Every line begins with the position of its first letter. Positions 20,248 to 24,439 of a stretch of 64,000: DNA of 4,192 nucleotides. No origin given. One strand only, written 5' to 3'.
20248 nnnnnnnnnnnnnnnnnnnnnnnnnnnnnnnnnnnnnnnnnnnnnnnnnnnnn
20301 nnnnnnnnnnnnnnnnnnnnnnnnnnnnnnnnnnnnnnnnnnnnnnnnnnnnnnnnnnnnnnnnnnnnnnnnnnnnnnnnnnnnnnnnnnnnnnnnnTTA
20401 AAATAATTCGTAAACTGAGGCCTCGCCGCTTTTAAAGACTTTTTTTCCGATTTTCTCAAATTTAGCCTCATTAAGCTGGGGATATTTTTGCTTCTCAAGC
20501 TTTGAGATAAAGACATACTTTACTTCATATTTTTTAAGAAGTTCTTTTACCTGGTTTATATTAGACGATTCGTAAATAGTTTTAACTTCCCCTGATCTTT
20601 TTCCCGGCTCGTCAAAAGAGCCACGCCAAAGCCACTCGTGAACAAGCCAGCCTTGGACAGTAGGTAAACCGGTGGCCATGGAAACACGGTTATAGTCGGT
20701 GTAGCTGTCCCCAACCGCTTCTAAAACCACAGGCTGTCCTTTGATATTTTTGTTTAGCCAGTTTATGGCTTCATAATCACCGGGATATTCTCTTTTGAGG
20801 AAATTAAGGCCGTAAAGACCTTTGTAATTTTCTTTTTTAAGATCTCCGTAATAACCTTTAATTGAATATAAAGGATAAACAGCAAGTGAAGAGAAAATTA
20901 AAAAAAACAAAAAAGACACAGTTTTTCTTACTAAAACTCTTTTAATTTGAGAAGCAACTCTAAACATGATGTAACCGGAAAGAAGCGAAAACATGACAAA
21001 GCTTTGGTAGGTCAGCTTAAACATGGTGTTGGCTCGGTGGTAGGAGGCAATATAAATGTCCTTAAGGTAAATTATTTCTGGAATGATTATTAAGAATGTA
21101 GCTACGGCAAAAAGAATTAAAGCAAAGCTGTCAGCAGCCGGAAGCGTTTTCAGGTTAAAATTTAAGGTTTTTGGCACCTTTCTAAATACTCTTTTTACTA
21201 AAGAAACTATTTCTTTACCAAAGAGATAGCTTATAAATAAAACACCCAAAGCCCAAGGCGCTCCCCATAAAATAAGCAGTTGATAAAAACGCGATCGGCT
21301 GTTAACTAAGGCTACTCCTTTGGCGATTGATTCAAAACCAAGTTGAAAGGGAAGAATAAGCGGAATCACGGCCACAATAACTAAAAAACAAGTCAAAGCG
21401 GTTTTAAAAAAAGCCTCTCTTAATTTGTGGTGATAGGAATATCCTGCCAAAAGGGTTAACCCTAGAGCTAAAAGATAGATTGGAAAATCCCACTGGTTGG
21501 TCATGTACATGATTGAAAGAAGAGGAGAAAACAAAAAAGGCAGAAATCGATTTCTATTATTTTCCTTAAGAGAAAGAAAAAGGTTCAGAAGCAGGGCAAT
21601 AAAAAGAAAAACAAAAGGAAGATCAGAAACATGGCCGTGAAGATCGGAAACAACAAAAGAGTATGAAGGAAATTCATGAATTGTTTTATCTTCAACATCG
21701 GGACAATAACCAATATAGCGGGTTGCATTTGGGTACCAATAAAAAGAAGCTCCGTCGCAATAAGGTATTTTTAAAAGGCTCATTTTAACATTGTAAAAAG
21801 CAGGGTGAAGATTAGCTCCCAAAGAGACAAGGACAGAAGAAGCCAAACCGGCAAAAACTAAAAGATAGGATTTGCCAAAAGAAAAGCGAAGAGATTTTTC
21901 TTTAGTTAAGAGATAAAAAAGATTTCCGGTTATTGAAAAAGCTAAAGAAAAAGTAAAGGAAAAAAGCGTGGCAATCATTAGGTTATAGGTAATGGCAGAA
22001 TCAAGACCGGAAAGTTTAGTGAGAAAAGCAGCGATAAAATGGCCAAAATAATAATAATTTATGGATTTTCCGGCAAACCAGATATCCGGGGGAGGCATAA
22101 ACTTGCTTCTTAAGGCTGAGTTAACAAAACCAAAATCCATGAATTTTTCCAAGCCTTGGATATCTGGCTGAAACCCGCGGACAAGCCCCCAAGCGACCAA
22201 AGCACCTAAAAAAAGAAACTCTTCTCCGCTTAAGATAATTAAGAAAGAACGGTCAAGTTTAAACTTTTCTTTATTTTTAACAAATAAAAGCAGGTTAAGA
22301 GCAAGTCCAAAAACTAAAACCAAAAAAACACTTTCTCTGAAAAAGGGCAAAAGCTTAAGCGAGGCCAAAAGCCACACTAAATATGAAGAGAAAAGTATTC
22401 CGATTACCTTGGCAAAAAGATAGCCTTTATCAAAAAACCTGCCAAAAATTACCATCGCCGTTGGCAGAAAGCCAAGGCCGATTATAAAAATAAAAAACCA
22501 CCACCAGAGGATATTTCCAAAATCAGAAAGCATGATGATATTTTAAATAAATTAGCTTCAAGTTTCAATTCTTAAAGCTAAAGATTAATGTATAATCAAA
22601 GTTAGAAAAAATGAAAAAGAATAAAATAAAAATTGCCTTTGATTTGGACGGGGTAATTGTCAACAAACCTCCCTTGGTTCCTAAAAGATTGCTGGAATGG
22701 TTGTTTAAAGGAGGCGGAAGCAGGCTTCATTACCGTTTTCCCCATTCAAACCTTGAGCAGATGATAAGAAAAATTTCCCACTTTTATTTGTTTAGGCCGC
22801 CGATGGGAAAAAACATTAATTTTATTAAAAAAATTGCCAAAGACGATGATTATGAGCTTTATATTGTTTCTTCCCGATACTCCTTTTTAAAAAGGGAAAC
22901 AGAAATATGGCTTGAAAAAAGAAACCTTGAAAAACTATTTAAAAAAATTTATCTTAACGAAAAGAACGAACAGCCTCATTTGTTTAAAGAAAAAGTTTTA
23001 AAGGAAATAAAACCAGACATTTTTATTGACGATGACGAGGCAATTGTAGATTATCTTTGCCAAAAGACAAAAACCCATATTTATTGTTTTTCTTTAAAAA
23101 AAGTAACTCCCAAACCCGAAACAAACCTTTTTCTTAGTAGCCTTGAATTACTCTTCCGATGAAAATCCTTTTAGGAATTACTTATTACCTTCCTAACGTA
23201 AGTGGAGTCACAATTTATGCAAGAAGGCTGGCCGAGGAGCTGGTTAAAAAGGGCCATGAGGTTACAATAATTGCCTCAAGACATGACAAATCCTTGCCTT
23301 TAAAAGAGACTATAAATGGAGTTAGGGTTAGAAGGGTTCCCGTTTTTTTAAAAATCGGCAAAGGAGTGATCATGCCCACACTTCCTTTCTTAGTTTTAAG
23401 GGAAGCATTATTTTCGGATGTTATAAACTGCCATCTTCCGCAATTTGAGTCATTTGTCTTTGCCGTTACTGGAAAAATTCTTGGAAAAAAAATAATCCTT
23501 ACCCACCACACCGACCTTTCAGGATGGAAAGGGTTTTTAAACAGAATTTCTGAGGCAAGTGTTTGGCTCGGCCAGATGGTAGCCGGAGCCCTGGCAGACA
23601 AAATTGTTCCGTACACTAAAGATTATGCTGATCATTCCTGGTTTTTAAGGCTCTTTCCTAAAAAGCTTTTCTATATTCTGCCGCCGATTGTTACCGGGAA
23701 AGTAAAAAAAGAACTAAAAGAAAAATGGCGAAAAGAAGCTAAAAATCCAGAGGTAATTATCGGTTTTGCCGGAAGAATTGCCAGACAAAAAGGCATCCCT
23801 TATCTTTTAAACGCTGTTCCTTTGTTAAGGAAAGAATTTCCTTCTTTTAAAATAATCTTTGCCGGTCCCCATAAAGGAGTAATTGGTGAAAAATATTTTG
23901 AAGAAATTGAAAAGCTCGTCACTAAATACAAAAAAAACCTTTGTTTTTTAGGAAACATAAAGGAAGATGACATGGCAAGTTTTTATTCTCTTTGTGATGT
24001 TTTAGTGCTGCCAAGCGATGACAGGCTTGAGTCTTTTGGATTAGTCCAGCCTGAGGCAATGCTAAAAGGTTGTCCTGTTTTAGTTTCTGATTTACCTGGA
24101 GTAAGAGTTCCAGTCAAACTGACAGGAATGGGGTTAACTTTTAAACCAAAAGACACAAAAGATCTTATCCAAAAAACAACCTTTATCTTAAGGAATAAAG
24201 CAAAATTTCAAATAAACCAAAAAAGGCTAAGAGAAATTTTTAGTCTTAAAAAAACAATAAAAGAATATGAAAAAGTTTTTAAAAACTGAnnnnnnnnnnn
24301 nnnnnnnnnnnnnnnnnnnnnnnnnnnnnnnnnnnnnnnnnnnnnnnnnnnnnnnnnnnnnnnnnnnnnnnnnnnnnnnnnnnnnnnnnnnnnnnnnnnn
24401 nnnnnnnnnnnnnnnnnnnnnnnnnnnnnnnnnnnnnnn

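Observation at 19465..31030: Second envelope-glycosylation block: five GT-C membrane glycosyltransferases (one tandem paralog pair, one YYY/DUF2298) with LCP, GT4, SAM-MTase, HAD and a Glf-like FAD oxidoreductase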

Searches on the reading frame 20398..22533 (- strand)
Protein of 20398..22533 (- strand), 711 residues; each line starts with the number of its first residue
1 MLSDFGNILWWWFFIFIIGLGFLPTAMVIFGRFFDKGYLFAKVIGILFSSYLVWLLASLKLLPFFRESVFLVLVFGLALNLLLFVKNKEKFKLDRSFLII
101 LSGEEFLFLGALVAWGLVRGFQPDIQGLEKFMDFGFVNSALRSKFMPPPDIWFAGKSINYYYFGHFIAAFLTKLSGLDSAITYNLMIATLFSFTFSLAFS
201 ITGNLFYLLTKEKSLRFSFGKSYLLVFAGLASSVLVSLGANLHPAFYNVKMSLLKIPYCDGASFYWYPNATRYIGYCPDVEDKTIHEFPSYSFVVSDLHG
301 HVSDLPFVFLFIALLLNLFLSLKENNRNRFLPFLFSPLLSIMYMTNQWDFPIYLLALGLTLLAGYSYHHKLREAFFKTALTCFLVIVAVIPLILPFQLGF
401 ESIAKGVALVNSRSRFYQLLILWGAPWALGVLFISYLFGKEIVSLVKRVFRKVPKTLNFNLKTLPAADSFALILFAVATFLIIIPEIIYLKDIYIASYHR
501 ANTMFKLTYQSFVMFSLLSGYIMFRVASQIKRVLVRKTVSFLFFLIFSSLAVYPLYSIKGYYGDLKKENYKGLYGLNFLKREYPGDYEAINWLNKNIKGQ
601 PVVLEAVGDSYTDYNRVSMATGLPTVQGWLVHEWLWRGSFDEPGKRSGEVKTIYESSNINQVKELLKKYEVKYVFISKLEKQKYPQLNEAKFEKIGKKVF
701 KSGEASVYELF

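Call 4: search_protein_families(library=pfam, proteins=[window:20398-22533:-], max_evalue=0.01)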
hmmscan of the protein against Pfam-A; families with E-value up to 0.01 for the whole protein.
window:20398-22533:- (711 aa): 1 family
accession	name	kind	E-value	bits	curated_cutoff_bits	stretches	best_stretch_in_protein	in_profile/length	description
PF10060.15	DUF2298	-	3.7e-102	343.2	27.8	1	49-515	2-488/488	Uncharacterized membrane protein (DUF2298)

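Call 5: search_protein_families(library=ncbifam, proteins=[window:20398-22533:-], max_evalue=0.01)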
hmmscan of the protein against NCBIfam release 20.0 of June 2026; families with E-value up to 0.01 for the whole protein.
window:20398-22533:- (711 aa): 1 family
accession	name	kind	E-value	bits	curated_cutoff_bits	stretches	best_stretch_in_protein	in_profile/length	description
TIGR03662.1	Chlor_Arch_YYY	subfamily_domain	1.4e-162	543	300.25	1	4-710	1-726/727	chlor_Arch_YYY domain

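Call 13: search_solved_structures(query=window:20398-22533:-, max_evalue=1)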
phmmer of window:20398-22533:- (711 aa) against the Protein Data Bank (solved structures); distinct sequences matched with E-value up to 1: 1.
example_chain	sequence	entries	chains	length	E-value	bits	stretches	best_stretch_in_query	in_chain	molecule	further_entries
1wg1_A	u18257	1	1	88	0.61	11.7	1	649-686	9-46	KIAA1579 protein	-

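Call 42: search_solved_structures(query=A3, max_evalue=1, show_alignments=1)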
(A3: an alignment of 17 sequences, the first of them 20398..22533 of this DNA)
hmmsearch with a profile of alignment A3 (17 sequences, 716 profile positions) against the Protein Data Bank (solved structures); distinct sequences matched with E-value up to 1: 0.

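Call 44: find_homologous_proteins(query=window:20398-22533:-, max_evalue=1e-10)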
Query window:20398-22533:- (711 aa): 3596 proteins with E <= 1e-10 among 8000 candidates; the best 120 are listed.
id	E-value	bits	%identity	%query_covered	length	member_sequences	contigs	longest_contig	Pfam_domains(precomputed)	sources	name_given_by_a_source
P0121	0.0e+0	1577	100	100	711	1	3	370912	PF10060.16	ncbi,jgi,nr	ncbi:hypothetical protein C4578_00560 [Candidatus Microgenomates bacterium]|jgi:YYY domain-containin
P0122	0.0e+0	1093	71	100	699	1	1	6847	PF10060.16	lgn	-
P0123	1.3e-279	948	60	100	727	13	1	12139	PF10060.16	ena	-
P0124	5.9e-278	942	60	100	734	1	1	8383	PF10060.16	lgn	-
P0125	9.5e-278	942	61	100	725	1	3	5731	PF10060.16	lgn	-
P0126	1.4e-274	931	61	100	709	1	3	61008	PF10060.16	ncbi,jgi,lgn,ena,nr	ncbi:MAG TPA: DUF2298 domain-containing protein [Clostridia bacterium]|nr:DUF2298 domain-containing 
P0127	2.0e-274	931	61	100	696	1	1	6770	PF10060.16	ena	-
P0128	2.2e-274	931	61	100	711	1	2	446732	PF10060.16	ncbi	-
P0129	1.7e-273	928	60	100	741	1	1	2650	PF10060.16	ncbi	-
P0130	1.1e-271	922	59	100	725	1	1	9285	PF10060.16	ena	-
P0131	4.5e-271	920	60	100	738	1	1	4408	PF10060.16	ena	-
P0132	2.1e-270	917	58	100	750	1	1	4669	PF10060.16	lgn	-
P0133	5.7e-270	916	58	100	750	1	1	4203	PF10060.16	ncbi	ncbi:MAG: DUF2298 domain-containing protein [Microgenomates group bacterium]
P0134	7.2e-270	916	59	100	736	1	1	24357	PF10060.16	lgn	-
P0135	1.2e-269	915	59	100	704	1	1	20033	PF10060.16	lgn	-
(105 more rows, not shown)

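Call 57: predict_structure(alignment_id=A4)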
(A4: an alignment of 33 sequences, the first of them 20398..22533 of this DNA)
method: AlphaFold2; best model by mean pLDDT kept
length: 711 residues; sequences in the alignment: 33
mean_pLDDT: 86.7   pTM: 0.91
mean pLDDT of the five models: 86.7, 86.7, 84.4, 84.3, 82.8
residues with pLDDT >= 90: 423; 70-90: 200; 50-70: 73; < 50: 15
segments of 3 or more residues with pLDDT < 50: 215-219, 632-640
pLDDT, mean of each block of 10 residues (from residue 1): 96 98 95 94 97 95 97 97 91 89 96 94 63 84 85 61 90 96 93 97 94 57 90 93 81 78 63 58 70 71 89 97 82 92 88 96 94 96 96 88 82 82 93 90 76 60 88 97 91 78 88 96 93 93 94 81 85 89 93 93 82 82 80 47 76 95 94 95 94 96 96 91
secondary structure, 60 per line:
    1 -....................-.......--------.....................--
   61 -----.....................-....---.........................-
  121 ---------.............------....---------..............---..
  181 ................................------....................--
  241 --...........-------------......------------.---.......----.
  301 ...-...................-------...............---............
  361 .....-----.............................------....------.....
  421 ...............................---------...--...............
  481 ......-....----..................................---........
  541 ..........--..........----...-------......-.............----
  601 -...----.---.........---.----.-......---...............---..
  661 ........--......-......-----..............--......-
elements in order (helices of 4 or more, strands of 3 or more residues): H2-21 H23-29 H38-58 H66-86 H88-91 H95-119 H130-142 H149-152 H162-175 H179-212 H219-238 H243-253 H267-271 H289-295 H300-303 H305-323 H331-345 H349-365 H371-399 E406-409 H416-451 H466-486 E488-491 H496-529 H533-550 H553-562 H577-582 H584-596 E602-604 H613-621 H632-637 H641-655 H659-668 E671-676 H678-683 H689-695 E696-702 E705-710

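Call 59: fold_search(model_id=the predicted structure, library=pdb)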
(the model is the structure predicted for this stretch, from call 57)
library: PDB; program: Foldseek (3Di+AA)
matches with E <= 10: 207; with E <= 0.001: 7
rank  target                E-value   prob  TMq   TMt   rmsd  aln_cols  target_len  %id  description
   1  7zlh_A                2.2e-06  1.00  0.27  0.29  16.5       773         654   11  Cryo-EM structure of C-mannosyltransferase CeDPY19, in apo state, bound to CMT2-Fab and anti-Fab nanobody (released 2023-01-11)
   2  7zlg_A                2.9e-06  1.00  0.30  0.31  15.2       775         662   10  Cryo-EM structure of C-mannosyltransferase CeDPY19, in complex with acceptor peptide and bound to CMT2-Fab and anti-Fa (released 2023-01-11)
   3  7zli_A                9.0e-06  1.00  0.29  0.30  15.9       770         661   10  Cryo-EM structure of C-mannosyltransferase CeDPY19, in complex with Dol25-P-Man and bound to CMT2-Fab and anti-Fab nan (released 2023-01-11)
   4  6ezn_F                1.3e-05  1.00  0.38  0.41  13.5       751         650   11  Cryo-EM structure of the yeast oligosaccharyltransferase (OST) complex (released 2018-01-17)
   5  5gmy_A                6.0e-05  1.00  0.37  0.33  10.3       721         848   10  Crystal structure of the Archaeoglobus fulgidus oligosaccharyltransferase (O29867_ARCFU) tethered with an acceptor pep (released 2017-02-01)
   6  7e9s_A                7.4e-05  1.00  0.28  0.25  15.8       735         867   11  Archaeal oligosaccharyltransferase AglB from Archaeoglobus fulgidus in complex with an inhibitory peptide and a dolich (released 2021-09-08)
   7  3wak                  1.4e-04  1.00  0.29  0.25  16.7       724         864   10  Crystal structure of the Archaeoglobus fulgidus oligosaccharyltransferase (O29867_ARCFU) in the apo form (released 2013-10-30)
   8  3waj                  1.2e-03  1.00  0.32  0.30  15.6       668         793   11  Crystal structure of the Archaeoglobus fulgidus oligosaccharyltransferase (O29867_ARCFU) complex with Zn and sulfate (released 2013-10-30)
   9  3vu0_A                3.6e-02  1.00  0.13  0.54   4.7       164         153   11  Crystal structure of the C-terminal globular domain of oligosaccharyltransferase (AfAglB-S2, AF_0040, O30195_ARCFU) fr (released 2013-01-23)
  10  3vu0_C                5.0e-02  1.00  0.13  0.53   5.7       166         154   11  Crystal structure of the C-terminal globular domain of oligosaccharyltransferase (AfAglB-S2, AF_0040, O30195_ARCFU) fr (released 2013-01-23)
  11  3vu0_B                6.2e-02  1.00  0.13  0.49   5.2       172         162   10  Crystal structure of the C-terminal globular domain of oligosaccharyltransferase (AfAglB-S2, AF_0040, O30195_ARCFU) fr (released 2013-01-23)
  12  7mxo_B                1.9e-01  0.11  0.11  0.10  26.2       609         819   10  CryoEM structure of human NKCC1 (released 2022-09-28)
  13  9g6c_A                2.0e-01  0.08  0.09  0.10  23.4       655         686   13  CLC7/OSTM1 complex with bound PIP2 lipid (released 2025-07-30)
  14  2wsw                  2.7e-01  0.08  0.09  0.11  24.0       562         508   14  Crystal Structure of Carnitine Transporter from Proteus mirabilis (released 2010-09-08)
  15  4m1m_B                4.1e-01  0.10  0.09  0.06  27.4       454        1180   11  Corrected Structure of Mouse P-glycoprotein (released 2013-11-13)
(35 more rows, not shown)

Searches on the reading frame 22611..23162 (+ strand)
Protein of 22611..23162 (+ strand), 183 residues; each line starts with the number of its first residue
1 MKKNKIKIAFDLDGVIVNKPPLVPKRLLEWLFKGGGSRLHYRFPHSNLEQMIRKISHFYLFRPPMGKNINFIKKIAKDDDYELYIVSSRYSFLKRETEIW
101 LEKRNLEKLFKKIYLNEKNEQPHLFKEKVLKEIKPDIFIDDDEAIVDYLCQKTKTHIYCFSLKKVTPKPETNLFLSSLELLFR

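Call 4: search_protein_families(library=pfam, proteins=[window:22611-23162:+], max_evalue=0.01)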
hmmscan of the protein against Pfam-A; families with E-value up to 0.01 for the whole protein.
window:22611-23162:+ (183 aa): 3 families
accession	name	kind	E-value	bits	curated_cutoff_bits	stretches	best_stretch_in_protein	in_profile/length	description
PF06189.17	5-nucleotidase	-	0.00017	20.9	28.2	0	126-153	263-290/302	5'-nucleotidase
PF13419.12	HAD_2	-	0.0017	18.9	23.8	0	72-122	88-134/178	Haloacid dehalogenase-like hydrolase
PF06888.18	Put_Phosphatase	-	0.0027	17.6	27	1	61-116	72-122/234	Putative Phosphatase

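Call 5: search_protein_families(library=ncbifam, proteins=[window:22611-23162:+], max_evalue=0.01)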
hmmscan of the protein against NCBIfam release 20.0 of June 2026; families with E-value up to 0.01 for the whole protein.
window:22611-23162:+ (183 aa): 0 families

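Call 72: search_solved_structures(query=window:22611-23162:+, max_evalue=1)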
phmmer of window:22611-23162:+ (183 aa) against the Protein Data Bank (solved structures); distinct sequences matched with E-value up to 1: 0.

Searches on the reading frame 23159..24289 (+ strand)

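Call 4: search_protein_families(library=pfam, proteins=[window:23159-24289:+], max_evalue=0.01)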
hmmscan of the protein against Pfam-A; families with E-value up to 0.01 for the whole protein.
window:23159-24289:+ (376 aa): 5 families
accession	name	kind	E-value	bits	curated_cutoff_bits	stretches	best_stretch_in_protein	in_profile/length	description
PF00534.26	Glycos_transf_1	-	1.5e-28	100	26.4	1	188-349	5-160/172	Glycosyl transferases group 1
PF13692.12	Glyco_trans_1_4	-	7.4e-23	81.8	27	1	200-346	3-142/142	Glycosyl transferases group 1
PF13439.12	Glyco_transf_4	-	9.6e-15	55.4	28.5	1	14-162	1-150/170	Glycosyltransferase Family 4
PF13579.12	Glyco_trans_4_4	-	4.9e-11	43.6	29.7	1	15-136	1-118/158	Glycosyl transferase 4-like domain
PF20706.3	GT4-conflict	-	1.2e-06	28.2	26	1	193-315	194-316/385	Family 4 Glycosyltransferase in conflict systems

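Call 5: search_protein_families(library=ncbifam, proteins=[window:23159-24289:+], max_evalue=0.01)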
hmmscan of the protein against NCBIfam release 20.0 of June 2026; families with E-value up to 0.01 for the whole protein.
window:23159-24289:+ (376 aa): 30 families (the best 25 are shown)
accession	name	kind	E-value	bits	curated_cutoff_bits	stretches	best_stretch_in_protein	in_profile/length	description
TIGR04047.1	MSMEG_0565_glyc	hypoth_equivalog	5.3e-17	62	259.85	1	183-347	181-342/373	MSMEG_0565 family glycosyltransferase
TIGR04063.1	stp3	hypoth_equivalog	6e-17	61.6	442.05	1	186-374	204-392/397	TIGR04063 family PEP-CTERM/XrtA system glycosyltransferase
NF012028.0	PRK15484.1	subfamily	7.2e-17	61.5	618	1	182-373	175-374/380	lipopolysaccharide N-acetylglucosaminyltransferase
TIGR03999.1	thiol_BshA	equivalog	1.7e-16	60.1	273.7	1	253-375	247-371/375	N-acetyl-alpha-D-glucosaminyl L-malate synthase BshA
TIGR04157.1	glyco_rSAM_CFB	subfamily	4.9e-15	55.4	400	1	182-366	209-394/406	TIGR04157 family glycosyltransferase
NF038229.1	Glyco4_Geo_Pelo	equivalog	7.2e-15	54.8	400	1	168-375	133-334/338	GPMC system family 4 glycosyltransferase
TIGR02095.1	glgA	subfamily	4e-14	52.1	328.45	1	181-375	277-475/477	glycogen/starch synthase, ADP-glucose type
TIGR03449.1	mycothiol_MshA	equivalog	1.9e-13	50.1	462.5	1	197-373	219-399/406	D-inositol-3-phosphate glycosyltransferase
NF038295.1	EPS_HpsP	equivalog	2.4e-12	46.6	550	1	183-352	194-358/388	hormogonium polysaccharide biosynthesis glycosyltransferase HpsP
TIGR02149.1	glgA_Coryne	subfamily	2.9e-12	46.4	302.4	1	188-347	196-356/391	glycogen synthase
NF049988.1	MGlcDAGSynMgs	equivalog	4.4e-12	46.1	400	1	184-327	201-336/398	alpha-monoglucosyldiacylglycerol synthase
NF046085.1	XrtY_assoc_Gly1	equivalog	5.4e-12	45.3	400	1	102-374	116-381/387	XrtY-associated glycosyltransferase XYAG1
NF038298.1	EPS_HpsO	equivalog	5.7e-11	41.8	575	1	181-349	186-355/388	hormogonium polysaccharide biosynthesis glycosyltransferase HpsO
NF041876.1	EPS_EpsE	equivalog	6.2e-11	42.2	400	1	190-350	206-365/389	exopolysaccharide biosynthesis GT4 family glycosyltransferase EpsE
NF047684.1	TeichurnBiosyTuaC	equivalog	1.8e-10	40.3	550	1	183-359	202-367/391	teichuronic acid biosynthesis protein TuaC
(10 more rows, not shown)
